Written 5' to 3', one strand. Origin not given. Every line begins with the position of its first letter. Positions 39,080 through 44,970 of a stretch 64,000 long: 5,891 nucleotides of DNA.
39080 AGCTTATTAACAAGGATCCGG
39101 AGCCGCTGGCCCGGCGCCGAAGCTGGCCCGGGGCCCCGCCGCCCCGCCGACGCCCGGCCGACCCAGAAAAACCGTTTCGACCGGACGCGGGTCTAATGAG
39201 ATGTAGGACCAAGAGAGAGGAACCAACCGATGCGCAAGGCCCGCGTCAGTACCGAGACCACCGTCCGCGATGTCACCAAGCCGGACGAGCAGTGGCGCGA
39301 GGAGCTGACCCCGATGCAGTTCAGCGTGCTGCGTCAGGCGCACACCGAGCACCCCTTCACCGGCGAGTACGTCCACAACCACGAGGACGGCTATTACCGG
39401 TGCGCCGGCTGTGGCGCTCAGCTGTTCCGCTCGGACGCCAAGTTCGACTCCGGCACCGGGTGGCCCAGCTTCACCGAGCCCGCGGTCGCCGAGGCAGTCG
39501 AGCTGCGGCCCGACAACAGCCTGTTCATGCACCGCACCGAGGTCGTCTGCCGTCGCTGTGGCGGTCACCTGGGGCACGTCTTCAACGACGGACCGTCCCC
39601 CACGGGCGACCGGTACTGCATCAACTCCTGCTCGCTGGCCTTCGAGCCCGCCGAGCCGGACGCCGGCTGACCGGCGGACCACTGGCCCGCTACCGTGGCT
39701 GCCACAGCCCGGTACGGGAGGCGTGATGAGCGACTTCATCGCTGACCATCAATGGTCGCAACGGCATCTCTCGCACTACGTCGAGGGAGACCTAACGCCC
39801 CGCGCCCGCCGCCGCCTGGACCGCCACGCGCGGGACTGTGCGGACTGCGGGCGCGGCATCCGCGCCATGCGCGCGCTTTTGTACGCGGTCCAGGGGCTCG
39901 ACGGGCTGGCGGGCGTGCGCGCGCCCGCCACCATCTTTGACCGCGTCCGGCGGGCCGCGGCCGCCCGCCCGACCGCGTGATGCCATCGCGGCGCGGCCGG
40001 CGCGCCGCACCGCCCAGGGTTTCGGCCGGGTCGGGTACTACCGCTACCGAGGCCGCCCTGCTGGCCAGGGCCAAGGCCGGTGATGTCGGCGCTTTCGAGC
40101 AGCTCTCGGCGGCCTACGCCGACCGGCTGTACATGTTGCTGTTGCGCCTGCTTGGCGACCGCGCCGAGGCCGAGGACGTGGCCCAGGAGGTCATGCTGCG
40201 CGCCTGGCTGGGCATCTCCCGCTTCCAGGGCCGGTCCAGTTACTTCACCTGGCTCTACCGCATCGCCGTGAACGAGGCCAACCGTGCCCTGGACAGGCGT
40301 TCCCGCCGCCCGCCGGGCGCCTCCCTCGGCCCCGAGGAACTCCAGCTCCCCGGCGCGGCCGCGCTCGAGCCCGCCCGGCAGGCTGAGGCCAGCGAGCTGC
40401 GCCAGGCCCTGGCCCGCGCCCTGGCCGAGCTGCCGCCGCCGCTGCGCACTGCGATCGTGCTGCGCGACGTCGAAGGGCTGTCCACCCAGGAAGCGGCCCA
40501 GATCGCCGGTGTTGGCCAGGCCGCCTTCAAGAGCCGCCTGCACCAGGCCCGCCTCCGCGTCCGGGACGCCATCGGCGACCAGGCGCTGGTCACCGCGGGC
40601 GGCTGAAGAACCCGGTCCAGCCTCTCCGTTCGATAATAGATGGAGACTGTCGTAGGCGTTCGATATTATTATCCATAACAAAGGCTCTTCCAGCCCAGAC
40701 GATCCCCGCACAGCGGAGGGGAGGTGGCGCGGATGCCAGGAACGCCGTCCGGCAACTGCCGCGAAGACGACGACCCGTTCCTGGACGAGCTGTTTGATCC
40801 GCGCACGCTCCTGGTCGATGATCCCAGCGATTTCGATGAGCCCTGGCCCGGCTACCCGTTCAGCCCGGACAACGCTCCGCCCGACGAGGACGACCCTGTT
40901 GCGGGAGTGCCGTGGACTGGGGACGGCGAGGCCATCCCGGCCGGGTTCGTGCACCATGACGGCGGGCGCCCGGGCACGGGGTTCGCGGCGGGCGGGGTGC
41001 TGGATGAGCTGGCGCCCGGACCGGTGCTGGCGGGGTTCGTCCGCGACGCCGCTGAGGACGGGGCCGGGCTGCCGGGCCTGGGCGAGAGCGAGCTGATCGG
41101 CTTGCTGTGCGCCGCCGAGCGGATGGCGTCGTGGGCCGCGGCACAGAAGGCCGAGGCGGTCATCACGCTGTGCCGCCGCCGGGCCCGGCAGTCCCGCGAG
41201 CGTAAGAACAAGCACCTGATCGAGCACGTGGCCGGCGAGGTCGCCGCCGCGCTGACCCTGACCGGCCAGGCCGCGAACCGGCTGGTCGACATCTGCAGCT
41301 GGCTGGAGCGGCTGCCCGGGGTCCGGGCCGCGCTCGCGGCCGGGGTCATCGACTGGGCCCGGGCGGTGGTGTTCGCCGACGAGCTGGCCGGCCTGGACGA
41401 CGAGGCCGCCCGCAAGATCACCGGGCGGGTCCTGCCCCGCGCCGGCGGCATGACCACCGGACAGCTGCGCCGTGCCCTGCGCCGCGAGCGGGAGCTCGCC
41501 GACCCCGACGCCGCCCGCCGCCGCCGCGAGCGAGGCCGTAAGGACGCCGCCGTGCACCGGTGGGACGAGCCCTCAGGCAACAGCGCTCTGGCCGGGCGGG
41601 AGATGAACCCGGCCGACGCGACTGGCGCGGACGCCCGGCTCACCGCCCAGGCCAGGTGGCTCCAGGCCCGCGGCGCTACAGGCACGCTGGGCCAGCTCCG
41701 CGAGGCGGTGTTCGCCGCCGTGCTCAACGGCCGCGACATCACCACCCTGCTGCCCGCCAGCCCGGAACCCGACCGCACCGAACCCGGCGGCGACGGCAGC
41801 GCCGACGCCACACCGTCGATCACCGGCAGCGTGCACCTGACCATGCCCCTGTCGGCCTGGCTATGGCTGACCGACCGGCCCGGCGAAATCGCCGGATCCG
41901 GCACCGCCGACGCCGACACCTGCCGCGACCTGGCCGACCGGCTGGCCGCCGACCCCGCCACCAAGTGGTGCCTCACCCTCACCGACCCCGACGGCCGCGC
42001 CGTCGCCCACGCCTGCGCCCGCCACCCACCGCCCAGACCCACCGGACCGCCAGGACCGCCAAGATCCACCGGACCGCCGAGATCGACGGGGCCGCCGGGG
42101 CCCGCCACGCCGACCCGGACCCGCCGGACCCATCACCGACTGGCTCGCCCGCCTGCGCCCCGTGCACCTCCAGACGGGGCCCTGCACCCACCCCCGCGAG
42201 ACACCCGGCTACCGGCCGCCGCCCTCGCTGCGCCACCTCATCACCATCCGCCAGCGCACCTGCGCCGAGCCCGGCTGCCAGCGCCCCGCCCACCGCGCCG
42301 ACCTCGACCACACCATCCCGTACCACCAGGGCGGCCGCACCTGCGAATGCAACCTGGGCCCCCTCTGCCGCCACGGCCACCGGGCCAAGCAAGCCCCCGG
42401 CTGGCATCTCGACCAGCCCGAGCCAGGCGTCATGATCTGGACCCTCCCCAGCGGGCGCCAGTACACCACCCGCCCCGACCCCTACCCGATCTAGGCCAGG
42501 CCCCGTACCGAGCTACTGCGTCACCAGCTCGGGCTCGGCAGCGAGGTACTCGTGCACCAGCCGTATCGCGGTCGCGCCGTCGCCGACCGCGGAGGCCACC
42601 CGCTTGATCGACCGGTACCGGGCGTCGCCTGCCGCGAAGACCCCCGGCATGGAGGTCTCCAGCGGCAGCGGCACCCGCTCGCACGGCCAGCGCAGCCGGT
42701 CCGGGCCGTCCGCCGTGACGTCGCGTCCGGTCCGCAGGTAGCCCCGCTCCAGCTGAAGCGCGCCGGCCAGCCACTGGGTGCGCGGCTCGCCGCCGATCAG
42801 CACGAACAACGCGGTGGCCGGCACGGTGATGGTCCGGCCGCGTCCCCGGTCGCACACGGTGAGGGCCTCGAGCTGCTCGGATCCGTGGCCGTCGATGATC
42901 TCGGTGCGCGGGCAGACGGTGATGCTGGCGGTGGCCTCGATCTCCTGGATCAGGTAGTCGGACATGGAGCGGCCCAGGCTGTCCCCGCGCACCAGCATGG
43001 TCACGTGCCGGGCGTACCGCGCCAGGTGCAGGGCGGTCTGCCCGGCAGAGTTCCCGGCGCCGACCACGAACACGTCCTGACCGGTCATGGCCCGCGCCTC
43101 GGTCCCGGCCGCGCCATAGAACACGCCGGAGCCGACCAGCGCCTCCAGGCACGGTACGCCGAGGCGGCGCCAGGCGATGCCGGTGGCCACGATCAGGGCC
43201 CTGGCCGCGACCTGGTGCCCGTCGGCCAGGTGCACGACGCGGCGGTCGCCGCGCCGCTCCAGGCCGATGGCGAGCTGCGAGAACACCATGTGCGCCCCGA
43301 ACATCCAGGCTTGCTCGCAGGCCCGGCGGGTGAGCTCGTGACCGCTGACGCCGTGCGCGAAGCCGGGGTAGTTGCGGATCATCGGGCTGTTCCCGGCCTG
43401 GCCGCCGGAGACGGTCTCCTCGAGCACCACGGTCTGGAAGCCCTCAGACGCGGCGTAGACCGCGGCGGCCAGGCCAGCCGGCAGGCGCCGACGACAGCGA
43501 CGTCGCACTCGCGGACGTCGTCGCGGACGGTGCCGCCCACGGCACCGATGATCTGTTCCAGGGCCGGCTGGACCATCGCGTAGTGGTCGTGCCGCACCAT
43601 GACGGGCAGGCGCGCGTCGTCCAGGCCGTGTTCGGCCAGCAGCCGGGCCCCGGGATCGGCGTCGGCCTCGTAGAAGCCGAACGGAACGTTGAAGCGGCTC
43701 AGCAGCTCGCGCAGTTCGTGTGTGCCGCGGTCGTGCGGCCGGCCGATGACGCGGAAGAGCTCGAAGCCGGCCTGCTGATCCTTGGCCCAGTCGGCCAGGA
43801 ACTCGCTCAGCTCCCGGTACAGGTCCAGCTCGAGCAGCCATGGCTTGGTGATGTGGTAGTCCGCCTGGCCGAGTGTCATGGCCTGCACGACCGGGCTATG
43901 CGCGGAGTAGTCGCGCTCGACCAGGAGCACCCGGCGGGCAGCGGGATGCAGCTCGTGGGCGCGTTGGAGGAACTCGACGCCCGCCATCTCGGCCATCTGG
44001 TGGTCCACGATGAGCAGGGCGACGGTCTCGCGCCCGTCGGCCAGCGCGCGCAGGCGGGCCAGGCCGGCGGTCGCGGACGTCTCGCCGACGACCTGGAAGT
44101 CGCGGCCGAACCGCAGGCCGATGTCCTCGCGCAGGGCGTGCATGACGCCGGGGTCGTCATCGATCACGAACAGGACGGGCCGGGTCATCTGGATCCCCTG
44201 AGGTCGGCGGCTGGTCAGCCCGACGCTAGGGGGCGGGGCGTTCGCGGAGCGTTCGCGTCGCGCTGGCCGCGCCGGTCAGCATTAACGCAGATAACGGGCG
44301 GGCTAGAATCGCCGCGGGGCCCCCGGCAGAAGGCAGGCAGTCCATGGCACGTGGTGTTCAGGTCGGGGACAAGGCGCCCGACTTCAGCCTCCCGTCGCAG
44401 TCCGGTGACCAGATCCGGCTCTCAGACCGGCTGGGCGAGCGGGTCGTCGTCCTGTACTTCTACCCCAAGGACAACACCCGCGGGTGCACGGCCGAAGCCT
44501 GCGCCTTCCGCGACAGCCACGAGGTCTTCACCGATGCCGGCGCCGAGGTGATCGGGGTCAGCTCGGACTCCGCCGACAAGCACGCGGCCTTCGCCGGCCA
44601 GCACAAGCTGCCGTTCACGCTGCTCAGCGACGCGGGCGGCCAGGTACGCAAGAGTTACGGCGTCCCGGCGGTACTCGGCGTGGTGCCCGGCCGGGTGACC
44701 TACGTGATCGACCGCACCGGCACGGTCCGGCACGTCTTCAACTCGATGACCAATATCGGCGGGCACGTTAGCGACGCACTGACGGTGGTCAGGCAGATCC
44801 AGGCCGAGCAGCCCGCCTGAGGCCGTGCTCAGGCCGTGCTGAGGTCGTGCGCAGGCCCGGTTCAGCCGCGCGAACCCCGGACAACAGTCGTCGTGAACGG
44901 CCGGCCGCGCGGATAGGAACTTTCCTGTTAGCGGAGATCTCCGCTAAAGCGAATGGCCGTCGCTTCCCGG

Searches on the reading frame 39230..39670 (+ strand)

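Call 54: search_protein_families(library=pfam, proteins=[window:39230-39670:+], max_evalue=0.001)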
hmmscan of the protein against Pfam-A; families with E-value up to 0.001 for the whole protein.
window:39230-39670:+ (146 aa): 3 families
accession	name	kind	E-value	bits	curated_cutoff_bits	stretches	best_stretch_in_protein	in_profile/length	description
PF01641.26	SelR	-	2.6e-51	172.9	24.9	1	26-140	1-116/116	SelR domain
PF24046.1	At4g08330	-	6.7e-06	26.6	27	1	96-125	70-99/129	At4g08330 beta-tent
PF08271.17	Zn_Ribbon_TF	-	0.0004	20.3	29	0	47-79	11-41/43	TFIIB zinc-binding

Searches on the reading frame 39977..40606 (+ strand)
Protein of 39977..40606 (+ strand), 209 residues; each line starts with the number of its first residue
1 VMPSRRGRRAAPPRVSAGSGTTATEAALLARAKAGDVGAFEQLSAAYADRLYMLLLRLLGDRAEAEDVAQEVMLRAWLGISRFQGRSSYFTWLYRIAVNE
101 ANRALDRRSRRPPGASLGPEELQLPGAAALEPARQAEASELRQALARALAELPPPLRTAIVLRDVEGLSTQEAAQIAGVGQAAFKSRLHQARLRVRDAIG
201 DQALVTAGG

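Call 54: search_protein_families(library=pfam, proteins=[window:39977-40606:+], max_evalue=0.001)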
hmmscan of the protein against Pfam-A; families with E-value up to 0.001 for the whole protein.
window:39977-40606:+ (209 aa): 6 families
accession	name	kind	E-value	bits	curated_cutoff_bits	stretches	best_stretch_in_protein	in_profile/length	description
PF04542.20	Sigma70_r2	-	3.4e-16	59.2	24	1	45-111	3-71/71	Sigma-70 region 2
PF08281.18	Sigma70_r4_2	-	3.4e-14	52.7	25.7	1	142-194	1-53/54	Sigma-70, region 4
PF04545.22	Sigma70_r4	-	9.5e-08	31.9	24.1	1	148-196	1-49/50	Sigma-70, region 4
PF07638.17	Sigma70_ECF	-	5.3e-07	30.2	21.1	1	27-198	6-182/185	ECF sigma factor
PF22233.2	PhyR_sigma-like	-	5.3e-05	23.4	27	1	149-191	1-43/50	Response regulator PhyR, sigma-like domain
PF02001.22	DUF134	-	0.00016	22.6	27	1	158-209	41-93/98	Protein of unknown function DUF134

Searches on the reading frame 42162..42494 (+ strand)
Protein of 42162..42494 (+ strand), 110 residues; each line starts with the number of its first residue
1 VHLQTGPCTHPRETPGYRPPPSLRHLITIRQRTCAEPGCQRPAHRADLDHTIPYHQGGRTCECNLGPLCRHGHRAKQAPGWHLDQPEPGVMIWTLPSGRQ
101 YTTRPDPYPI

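Call 54: search_protein_families(library=pfam, proteins=[window:42162-42494:+], max_evalue=0.001)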
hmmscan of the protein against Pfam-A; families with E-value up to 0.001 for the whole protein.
window:42162-42494:+ (110 aa): 1 family
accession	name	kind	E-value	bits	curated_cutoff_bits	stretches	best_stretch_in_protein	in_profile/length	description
PF01844.29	HNH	-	1.4e-05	25.6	21.4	1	38-77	3-45/47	HNH endonuclease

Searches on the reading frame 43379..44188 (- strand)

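Call 53: search_protein_families(library=pfam, proteins=[window:43379-44188:-], max_evalue=0.001)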
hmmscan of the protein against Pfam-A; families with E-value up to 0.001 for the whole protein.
window:43379-44188:- (269 aa): 1 family
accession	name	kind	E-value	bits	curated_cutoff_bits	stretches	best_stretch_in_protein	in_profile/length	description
PF00072.30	Response_reg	-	6.3e-08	33.2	30.2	1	7-117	2-101/111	Response regulator receiver domain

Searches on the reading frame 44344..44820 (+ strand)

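Call 54: search_protein_families(library=pfam, proteins=[window:44344-44820:+], max_evalue=0.001)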
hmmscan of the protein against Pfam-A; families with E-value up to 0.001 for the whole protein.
window:44344-44820:+ (158 aa): 2 families
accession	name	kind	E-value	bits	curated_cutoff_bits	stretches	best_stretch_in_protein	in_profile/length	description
PF00578.27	AhpC-TSA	-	1.8e-40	138.2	26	1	7-131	1-124/124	AhpC/TSA family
PF08534.16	Redoxin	-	7.1e-23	81.5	26.6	1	6-148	1-147/148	Redoxin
